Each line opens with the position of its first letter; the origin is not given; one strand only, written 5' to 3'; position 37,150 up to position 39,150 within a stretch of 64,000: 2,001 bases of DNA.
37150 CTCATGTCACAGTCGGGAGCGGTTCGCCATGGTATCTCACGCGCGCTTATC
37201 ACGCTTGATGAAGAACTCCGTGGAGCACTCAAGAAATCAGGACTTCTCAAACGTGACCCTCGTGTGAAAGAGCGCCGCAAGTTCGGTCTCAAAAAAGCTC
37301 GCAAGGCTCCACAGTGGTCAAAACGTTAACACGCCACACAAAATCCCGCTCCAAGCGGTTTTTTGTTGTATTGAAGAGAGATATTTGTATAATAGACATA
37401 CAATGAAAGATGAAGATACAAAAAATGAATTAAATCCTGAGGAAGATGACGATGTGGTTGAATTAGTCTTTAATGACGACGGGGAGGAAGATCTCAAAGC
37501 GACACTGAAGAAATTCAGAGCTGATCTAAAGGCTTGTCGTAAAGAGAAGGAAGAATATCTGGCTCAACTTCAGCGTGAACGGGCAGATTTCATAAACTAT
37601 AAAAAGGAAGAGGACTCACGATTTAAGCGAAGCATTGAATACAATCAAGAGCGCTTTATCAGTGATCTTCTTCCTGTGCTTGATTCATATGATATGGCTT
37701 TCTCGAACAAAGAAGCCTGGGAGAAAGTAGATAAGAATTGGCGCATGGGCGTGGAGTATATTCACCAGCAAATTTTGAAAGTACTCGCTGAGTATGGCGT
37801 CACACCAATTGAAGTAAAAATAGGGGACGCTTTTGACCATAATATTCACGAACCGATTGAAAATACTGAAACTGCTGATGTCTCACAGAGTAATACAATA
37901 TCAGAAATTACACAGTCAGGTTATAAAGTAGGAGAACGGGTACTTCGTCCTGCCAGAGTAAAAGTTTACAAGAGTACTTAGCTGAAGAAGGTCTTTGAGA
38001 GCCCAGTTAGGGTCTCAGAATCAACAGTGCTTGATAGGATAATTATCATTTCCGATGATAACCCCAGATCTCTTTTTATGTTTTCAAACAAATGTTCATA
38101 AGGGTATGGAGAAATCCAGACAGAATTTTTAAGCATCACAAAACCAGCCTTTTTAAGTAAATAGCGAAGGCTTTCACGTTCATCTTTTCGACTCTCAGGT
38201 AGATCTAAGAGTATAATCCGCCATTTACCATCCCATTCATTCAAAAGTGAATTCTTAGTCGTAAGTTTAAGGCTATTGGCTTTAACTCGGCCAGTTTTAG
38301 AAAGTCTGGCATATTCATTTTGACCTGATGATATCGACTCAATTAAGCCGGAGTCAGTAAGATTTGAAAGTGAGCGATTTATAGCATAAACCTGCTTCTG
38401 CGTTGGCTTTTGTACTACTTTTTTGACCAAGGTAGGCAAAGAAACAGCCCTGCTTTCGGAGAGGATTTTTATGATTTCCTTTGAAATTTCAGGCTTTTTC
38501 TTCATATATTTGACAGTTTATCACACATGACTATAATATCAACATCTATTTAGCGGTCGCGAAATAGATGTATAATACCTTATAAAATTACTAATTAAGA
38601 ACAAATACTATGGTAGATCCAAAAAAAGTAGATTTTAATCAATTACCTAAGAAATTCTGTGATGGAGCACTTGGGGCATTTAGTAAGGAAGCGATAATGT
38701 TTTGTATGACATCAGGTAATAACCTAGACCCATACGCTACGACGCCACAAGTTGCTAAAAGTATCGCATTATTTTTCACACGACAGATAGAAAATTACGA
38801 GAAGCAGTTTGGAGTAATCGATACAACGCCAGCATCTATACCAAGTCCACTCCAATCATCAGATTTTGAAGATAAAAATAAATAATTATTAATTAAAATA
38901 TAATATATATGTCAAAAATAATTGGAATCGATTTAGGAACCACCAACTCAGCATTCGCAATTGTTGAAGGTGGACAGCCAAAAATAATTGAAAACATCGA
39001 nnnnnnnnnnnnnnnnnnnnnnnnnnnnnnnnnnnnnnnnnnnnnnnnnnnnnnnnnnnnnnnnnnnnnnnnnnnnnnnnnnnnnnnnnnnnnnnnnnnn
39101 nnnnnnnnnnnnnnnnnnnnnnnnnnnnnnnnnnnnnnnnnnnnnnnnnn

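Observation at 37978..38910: Non-canonical heat-shock locus: wHTH regulator instead of HrcA, consensus promoter plus 8-N10-8 palindrome instead of CIRCE, DUF3467 gene fused into the dnaK unit, no dnaJ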

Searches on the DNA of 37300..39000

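Call 66: search_rna_families(source=window, start=37300, end=39000, threshold=evalue, max_evalue=1)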
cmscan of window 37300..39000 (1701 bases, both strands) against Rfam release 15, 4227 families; matches with E-value up to 1: 1.
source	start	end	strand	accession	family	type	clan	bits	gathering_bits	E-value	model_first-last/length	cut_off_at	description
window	38924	38994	+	RF02248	Six3os1_3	Gene; lncRNA;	-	16.9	40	0.16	1-75/75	no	Six3os1 conserved region 3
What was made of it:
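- There is no Rfam match (call 66).
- Tried and rejected: No Rfam hit (call 66).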

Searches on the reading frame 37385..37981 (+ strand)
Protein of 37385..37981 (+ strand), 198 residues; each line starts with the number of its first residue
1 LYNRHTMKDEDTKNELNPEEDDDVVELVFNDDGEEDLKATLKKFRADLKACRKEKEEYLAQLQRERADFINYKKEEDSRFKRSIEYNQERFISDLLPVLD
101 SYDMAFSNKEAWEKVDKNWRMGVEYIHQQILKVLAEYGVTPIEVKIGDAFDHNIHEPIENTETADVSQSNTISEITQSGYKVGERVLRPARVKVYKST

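Call 3: search_protein_families(library=pfam, proteins=[window:37385-37981:+], max_evalue=0.01)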
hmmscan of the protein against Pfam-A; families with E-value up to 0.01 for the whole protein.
window:37385-37981:+ (198 aa): 1 family
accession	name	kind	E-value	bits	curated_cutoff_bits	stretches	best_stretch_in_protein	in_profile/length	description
PF01025.24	GrpE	-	5.5e-41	140.4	25.8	1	33-196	5-165/165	GrpE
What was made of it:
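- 37385..37981 (+): grpE. The ORF runs from TTG 37385; the likely start is ATG 37403. It has its own promoter after the S9 terminator and no operator. Pfam GrpE E 5.5e-41 (call 3).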
